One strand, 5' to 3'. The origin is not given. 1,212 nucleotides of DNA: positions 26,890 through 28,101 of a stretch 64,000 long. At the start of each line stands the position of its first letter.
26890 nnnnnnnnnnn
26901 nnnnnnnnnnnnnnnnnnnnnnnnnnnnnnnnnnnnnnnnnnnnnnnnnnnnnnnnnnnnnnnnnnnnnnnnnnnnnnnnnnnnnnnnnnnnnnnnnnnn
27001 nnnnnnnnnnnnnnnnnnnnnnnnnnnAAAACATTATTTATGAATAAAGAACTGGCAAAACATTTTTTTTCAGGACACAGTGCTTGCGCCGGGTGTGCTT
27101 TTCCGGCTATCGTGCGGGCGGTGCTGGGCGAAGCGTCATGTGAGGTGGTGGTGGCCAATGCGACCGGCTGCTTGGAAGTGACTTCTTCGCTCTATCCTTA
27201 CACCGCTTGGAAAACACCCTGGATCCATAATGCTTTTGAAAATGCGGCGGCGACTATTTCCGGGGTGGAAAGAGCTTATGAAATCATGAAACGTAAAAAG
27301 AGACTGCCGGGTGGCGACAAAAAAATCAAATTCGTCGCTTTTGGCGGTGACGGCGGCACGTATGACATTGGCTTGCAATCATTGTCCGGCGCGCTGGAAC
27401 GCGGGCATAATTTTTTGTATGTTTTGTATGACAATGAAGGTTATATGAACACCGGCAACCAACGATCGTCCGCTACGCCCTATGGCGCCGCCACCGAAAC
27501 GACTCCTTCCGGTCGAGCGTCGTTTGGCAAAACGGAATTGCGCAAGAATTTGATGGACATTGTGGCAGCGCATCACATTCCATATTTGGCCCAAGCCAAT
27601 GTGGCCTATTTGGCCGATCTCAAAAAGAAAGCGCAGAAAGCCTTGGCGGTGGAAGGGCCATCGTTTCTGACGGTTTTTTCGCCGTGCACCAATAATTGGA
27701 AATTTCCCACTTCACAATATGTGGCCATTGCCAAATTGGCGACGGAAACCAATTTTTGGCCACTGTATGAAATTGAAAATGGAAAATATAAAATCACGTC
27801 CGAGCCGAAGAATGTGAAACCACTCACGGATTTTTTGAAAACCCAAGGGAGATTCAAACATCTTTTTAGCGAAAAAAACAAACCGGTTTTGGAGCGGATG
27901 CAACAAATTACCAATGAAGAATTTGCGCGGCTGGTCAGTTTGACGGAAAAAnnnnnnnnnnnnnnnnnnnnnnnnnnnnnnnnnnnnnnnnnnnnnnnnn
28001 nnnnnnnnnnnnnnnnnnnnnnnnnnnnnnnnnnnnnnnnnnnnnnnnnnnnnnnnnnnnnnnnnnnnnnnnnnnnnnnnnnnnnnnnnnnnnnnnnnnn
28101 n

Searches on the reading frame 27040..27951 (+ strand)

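Call 27: search_protein_families(library=pfam, max_evalue=0.00001, proteins=[window:27040-27951:+])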
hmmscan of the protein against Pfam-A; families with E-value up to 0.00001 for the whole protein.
window:27040-27951:+ (304 aa): 1 family
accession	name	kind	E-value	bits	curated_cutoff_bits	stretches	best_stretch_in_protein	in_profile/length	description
PF02775.26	TPP_enzyme_C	-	9e-19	68.2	21.9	1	42-212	2-151/151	Thiamine pyrophosphate enzyme, C-terminal TPP binding domain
